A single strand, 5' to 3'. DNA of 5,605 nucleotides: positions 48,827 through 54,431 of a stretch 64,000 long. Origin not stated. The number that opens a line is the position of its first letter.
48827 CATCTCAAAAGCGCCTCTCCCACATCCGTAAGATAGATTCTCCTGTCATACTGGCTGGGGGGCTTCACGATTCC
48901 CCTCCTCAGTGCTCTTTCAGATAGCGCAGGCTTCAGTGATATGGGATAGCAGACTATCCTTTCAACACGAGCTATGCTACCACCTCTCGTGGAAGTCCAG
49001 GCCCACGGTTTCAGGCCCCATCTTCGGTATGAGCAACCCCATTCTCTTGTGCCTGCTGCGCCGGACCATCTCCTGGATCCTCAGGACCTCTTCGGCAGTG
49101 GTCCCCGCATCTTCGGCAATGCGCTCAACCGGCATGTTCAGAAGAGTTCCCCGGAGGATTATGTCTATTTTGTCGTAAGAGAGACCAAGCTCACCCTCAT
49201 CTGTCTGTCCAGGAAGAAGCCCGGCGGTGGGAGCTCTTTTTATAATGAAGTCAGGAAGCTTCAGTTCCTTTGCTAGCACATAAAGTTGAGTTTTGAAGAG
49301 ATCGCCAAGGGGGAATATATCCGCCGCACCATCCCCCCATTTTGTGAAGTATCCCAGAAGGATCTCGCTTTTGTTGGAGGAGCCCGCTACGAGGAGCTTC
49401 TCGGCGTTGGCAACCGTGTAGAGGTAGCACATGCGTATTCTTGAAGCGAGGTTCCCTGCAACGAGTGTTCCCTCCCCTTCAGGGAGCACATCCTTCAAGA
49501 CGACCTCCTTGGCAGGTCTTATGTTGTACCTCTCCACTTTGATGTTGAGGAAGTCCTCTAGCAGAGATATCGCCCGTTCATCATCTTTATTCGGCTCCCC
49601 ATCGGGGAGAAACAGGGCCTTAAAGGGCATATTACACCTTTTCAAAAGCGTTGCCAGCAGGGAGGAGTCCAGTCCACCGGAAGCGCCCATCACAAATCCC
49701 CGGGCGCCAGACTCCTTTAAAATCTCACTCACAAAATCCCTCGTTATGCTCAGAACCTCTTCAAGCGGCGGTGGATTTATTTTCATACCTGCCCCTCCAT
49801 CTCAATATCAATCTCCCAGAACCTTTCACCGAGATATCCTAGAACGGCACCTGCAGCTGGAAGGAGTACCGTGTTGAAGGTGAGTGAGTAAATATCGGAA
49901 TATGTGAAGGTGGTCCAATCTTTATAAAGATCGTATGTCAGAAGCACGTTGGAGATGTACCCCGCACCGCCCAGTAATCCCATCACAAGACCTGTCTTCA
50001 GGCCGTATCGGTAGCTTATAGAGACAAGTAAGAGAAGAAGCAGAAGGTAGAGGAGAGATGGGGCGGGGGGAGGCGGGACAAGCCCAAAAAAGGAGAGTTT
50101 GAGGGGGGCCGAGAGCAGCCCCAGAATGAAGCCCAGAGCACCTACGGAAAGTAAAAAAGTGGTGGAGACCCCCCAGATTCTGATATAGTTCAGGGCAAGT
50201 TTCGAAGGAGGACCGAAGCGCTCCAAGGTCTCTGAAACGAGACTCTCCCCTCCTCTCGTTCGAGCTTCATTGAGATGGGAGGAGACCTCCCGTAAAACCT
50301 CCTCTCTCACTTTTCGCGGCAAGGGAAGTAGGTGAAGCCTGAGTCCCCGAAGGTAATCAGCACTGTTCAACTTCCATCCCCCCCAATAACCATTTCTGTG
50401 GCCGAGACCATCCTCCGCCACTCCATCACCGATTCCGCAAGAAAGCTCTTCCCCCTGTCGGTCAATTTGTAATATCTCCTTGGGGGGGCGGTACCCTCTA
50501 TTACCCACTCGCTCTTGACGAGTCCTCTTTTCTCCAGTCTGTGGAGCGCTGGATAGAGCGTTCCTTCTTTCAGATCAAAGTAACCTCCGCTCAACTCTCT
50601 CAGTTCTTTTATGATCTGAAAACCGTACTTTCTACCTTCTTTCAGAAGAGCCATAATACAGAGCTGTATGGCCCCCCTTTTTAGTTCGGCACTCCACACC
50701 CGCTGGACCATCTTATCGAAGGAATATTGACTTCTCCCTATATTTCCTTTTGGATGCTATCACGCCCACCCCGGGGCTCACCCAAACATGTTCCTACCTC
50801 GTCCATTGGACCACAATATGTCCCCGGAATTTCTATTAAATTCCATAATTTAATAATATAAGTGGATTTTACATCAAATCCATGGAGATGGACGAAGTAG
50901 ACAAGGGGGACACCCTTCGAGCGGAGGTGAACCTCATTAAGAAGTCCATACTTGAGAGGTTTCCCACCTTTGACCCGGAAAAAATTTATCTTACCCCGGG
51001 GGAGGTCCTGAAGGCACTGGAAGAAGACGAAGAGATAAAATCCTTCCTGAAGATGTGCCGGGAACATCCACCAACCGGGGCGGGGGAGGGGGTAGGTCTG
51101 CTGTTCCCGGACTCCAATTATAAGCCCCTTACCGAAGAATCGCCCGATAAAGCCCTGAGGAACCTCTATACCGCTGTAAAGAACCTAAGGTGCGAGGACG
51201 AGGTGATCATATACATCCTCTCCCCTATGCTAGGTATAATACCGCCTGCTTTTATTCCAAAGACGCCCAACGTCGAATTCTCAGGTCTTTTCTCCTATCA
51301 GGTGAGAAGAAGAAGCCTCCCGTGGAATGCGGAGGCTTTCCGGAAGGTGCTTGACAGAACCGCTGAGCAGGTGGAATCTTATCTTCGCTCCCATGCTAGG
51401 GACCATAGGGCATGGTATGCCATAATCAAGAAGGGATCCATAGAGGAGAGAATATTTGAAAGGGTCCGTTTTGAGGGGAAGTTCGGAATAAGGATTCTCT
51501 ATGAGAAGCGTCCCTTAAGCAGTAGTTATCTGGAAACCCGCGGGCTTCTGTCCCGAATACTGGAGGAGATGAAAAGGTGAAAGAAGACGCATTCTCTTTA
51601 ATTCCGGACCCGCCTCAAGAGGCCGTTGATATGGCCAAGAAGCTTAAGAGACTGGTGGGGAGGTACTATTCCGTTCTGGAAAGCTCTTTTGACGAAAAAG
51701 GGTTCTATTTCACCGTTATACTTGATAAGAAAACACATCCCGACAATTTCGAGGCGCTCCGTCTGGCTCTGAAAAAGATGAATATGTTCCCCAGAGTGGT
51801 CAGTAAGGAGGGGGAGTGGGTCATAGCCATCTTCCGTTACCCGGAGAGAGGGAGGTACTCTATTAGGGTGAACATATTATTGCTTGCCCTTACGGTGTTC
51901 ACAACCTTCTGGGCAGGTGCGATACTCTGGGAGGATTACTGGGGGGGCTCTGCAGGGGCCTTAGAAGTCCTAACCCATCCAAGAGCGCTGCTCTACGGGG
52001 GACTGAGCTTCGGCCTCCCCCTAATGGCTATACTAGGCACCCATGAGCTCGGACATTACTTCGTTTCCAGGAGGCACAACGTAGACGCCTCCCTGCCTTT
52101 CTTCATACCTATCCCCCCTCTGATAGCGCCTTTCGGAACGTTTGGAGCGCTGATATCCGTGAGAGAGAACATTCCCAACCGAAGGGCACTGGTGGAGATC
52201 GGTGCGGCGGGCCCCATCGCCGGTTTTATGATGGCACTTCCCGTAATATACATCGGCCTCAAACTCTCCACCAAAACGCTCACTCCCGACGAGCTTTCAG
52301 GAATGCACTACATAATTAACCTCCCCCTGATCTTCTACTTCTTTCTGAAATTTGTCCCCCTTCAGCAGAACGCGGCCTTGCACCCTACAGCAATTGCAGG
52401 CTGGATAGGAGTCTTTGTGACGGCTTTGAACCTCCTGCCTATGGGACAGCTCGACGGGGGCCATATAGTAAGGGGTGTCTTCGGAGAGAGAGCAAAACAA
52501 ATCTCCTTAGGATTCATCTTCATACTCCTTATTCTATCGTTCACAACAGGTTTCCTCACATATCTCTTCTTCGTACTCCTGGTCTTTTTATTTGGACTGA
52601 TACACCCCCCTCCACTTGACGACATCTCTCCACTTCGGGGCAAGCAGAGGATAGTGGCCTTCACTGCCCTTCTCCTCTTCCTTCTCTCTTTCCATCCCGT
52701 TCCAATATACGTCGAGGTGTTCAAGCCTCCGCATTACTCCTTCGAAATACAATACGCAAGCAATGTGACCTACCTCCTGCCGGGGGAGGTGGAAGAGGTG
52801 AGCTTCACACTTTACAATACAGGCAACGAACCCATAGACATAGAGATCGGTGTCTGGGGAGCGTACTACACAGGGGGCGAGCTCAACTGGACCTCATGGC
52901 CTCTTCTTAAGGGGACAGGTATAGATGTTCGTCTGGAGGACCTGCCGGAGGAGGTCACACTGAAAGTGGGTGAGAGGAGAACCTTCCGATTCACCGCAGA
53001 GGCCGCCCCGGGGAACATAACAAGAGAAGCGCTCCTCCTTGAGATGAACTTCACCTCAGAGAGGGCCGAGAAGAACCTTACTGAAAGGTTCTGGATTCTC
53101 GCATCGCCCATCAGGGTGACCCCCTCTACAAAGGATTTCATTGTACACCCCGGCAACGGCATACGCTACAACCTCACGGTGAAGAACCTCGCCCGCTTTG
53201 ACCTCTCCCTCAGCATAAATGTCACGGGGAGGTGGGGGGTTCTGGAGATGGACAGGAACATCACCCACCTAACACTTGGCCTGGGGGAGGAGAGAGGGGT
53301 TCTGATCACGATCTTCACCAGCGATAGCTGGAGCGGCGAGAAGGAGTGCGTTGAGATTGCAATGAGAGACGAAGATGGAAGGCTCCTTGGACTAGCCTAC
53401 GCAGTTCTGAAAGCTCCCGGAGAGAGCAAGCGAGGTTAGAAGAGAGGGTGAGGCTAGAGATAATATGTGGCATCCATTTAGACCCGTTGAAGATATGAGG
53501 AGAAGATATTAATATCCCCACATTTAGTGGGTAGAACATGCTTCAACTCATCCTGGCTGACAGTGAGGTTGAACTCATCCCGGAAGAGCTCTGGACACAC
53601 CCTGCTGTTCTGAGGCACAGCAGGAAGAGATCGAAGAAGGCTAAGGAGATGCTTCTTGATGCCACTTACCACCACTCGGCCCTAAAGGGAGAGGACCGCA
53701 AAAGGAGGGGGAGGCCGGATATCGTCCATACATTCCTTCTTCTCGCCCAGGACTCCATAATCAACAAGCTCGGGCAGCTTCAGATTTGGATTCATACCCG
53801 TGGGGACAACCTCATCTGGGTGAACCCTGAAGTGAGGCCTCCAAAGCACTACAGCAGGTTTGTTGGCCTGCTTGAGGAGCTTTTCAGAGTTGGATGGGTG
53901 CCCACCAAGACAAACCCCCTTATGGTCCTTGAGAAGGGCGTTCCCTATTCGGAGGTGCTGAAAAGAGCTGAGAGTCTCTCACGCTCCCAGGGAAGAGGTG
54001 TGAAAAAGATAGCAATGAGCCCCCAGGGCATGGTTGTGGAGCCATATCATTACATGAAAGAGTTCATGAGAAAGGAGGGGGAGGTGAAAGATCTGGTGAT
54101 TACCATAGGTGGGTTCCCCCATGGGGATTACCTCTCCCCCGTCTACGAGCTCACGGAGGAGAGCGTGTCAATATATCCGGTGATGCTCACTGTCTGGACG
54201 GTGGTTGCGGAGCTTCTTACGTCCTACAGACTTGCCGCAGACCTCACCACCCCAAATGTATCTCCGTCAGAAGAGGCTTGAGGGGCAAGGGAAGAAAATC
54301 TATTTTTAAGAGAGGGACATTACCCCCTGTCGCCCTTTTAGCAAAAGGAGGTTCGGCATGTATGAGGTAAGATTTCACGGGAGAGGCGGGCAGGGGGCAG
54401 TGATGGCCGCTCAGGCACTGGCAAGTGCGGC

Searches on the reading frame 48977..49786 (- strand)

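Call 7: search_protein_families(library=pfam, proteins=[window:48977-49786:-], max_evalue=0.001)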
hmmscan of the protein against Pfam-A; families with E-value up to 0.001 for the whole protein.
window:48977-49786:- (269 aa): 1 family
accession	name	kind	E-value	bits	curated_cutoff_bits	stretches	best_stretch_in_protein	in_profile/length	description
PF02540.23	NAD_synthase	-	6e-64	215.9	21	1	15-248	5-239/242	NAD synthase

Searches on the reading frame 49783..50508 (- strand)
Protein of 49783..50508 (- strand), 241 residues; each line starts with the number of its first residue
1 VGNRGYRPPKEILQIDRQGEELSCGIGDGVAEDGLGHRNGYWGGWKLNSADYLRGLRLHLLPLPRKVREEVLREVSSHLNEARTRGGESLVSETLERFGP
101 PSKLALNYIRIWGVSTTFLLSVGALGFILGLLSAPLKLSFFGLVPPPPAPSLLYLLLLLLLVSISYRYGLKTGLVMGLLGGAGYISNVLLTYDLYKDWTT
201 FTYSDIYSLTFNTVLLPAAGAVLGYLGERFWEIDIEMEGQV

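Call 7: search_protein_families(library=pfam, proteins=[window:49783-50508:-], max_evalue=0.001)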
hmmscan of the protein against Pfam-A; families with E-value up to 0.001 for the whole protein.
window:49783-50508:- (241 aa): 1 family
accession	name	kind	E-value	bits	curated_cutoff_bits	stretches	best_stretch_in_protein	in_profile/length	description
PF22564.2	HAAS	-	1.1e-12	48.5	27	1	51-105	1-53/55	HAAS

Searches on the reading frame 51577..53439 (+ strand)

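Call 7: search_protein_families(library=pfam, proteins=[window:51577-53439:+], max_evalue=0.001)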
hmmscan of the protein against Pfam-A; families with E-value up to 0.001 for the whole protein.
window:51577-53439:+ (620 aa): 1 family
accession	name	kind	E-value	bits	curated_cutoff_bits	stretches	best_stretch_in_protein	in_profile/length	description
PF02163.28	Peptidase_M50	-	1.8e-20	73.7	27.2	1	147-309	4-209/221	Peptidase family M50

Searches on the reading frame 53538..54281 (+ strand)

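Call 7: search_protein_families(library=pfam, proteins=[window:53538-54281:+], max_evalue=0.001)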
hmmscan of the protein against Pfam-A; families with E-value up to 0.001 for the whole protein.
window:53538-54281:+ (247 aa): 1 family
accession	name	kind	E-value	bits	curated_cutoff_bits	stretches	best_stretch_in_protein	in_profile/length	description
PF03587.19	EMG1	-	4.9e-49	166.9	28.2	1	4-230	1-196/197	EMG1/NEP1 methyltransferase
